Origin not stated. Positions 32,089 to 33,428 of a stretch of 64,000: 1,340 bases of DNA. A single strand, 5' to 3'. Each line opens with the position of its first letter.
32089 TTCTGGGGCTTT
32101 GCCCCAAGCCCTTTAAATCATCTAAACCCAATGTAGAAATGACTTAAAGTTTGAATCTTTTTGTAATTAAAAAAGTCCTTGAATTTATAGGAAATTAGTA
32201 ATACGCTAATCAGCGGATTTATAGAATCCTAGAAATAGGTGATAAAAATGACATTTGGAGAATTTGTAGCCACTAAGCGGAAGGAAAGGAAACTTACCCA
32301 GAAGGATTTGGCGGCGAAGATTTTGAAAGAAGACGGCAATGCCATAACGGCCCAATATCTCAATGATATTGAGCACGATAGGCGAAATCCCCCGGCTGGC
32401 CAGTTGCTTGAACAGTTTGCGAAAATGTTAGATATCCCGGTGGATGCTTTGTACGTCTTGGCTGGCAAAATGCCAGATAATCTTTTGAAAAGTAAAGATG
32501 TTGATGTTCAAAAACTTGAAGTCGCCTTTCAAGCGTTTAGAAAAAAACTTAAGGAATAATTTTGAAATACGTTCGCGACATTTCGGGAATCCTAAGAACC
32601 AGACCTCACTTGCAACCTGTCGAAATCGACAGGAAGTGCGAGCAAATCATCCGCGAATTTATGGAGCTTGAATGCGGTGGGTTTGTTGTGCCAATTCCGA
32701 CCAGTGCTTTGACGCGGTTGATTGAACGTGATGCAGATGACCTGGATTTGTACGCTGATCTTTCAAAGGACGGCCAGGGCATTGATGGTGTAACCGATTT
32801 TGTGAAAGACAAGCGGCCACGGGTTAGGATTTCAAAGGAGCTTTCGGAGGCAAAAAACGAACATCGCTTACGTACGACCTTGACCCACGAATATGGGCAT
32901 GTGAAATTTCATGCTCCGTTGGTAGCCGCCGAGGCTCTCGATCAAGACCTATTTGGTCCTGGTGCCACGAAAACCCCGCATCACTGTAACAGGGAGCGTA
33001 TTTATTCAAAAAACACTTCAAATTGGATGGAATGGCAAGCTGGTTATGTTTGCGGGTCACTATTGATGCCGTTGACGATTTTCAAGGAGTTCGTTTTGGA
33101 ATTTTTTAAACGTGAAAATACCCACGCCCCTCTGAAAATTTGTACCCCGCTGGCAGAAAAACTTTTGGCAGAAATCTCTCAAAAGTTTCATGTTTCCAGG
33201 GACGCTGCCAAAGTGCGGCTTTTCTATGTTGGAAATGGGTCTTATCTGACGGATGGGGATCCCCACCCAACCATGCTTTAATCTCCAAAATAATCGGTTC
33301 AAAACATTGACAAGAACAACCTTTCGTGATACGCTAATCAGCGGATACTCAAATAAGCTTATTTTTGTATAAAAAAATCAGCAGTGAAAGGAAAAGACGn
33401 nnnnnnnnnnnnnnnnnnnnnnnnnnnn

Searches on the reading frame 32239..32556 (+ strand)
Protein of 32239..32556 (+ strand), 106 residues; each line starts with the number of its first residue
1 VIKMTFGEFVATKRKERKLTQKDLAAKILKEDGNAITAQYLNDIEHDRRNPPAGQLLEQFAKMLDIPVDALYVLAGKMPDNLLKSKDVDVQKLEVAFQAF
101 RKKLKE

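Call 4: search_protein_families(library=pfam, proteins=[window:32239-32556:+], max_evalue=1)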
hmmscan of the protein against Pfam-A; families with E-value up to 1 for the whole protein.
window:32239-32556:+ (106 aa): 3 families
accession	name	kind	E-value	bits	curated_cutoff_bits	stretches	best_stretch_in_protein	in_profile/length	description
PF01381.28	HTH_3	-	8.3e-08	32.6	23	1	12-70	3-54/55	Helix-turn-helix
PF12844.13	HTH_19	-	4.1e-06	27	30.2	1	7-75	1-62/64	Helix-turn-helix domain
PF13560.12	HTH_31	-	0.00027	21.6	27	1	6-69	2-59/64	Helix-turn-helix domain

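Call 5: search_protein_families(library=padloc, proteins=[window:32239-32556:+], max_evalue=1)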
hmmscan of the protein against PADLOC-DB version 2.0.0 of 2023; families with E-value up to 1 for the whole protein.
window:32239-32556:+ (106 aa): 3 families
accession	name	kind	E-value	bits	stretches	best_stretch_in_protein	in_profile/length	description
PDLC02926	HTH_VI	-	1.4e-10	39.3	1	7-82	3-71/92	-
PDLC04142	capH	-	0.0021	17.1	1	1-94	2-74/103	capH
PDLC03949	RmrA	-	0.0032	14.4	1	13-71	10-61/363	-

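Call 7: search_protein_families(library=ncbifam, proteins=[window:32239-32556:+], max_evalue=1)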
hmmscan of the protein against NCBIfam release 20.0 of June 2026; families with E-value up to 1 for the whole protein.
window:32239-32556:+ (106 aa): 8 families
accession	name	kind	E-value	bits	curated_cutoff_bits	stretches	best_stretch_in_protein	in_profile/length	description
TIGR03070.1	couple_hipB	subfamily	0.00016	21.6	71.65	1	6-28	3-25/58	type II toxin-antitoxin system Y4mF family antitoxin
NF038139.1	Reg_Aceta_RamB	equivalog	0.0003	19.5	700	1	10-66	7-56/465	acetate metabolism transcriptional regulator RamB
NF041951.1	phage_RstR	subfamily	0.00034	20.9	80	1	4-92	1-83/108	RstR family transcriptional repressor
NF007257.0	PRK09706.1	subfamily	0.0019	18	101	1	3-66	3-59/135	transcriptional repressor DicA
NF010465.0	PRK13890.1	equivalog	0.013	15.5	96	1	14-72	14-65/121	conjugal transfer protein TrbA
TIGR00270.2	TIGR00270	equivalog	0.054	13.3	110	1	6-66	76-129/159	multiprotein bridging factor aMBF1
NF006015.0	PRK08154.1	subfamily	0.059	12.5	204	1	5-76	30-94/314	anaerobic benzoate catabolism transcriptional regulator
NF041677.1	trans_regClgR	equivalog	0.079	13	170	1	32-78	29-74/113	transcriptional regulator ClgR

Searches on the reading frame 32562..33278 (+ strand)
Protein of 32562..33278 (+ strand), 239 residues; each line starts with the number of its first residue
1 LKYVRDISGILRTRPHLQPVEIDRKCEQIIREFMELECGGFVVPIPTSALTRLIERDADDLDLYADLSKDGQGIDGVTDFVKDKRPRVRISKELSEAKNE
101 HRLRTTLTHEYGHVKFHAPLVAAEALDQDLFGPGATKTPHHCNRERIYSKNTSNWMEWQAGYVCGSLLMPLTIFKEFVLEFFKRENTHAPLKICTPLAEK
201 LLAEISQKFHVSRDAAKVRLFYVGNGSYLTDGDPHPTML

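Call 4: search_protein_families(library=pfam, proteins=[window:32562-33278:+], max_evalue=1)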
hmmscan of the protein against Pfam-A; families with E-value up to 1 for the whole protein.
window:32562-33278:+ (239 aa): 3 families
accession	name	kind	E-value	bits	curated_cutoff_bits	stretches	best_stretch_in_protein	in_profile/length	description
PF06114.19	Peptidase_M78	-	2.1e-06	28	22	1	85-220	28-122/123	IrrE N-terminal-like domain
PF10263.15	SprT-like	-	0.0018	18.5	25.6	1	76-116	34-74/108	SprT-like family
PF05572.19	Peptidase_M43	-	0.086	13.2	23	0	81-114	45-79/152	Pregnancy-associated plasma protein-A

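Call 5: search_protein_families(library=padloc, proteins=[window:32562-33278:+], max_evalue=1)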
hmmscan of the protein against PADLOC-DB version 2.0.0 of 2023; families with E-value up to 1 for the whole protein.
window:32562-33278:+ (239 aa): 6 families
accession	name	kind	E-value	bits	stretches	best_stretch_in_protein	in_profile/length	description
PDLC04141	capP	-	3.4e-08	31.3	1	93-224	59-154/242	capP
PDLC03954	RmrA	-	1.5e-06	25.4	1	21-121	140-226/380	-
PDLC03948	RmrA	-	0.0003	17.8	1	72-126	179-229/397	-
PDLC03947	RmrA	-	0.00048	17.1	1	46-119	158-224/383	-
PDLC03951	RmrA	-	0.018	12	1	74-124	178-226/400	-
PDLC03952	RmrA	-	0.021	11.7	1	80-127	200-243/395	-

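Call 7: search_protein_families(library=ncbifam, proteins=[window:32562-33278:+], max_evalue=1)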
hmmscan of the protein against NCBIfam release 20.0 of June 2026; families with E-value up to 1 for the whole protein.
window:32562-33278:+ (239 aa): 0 families
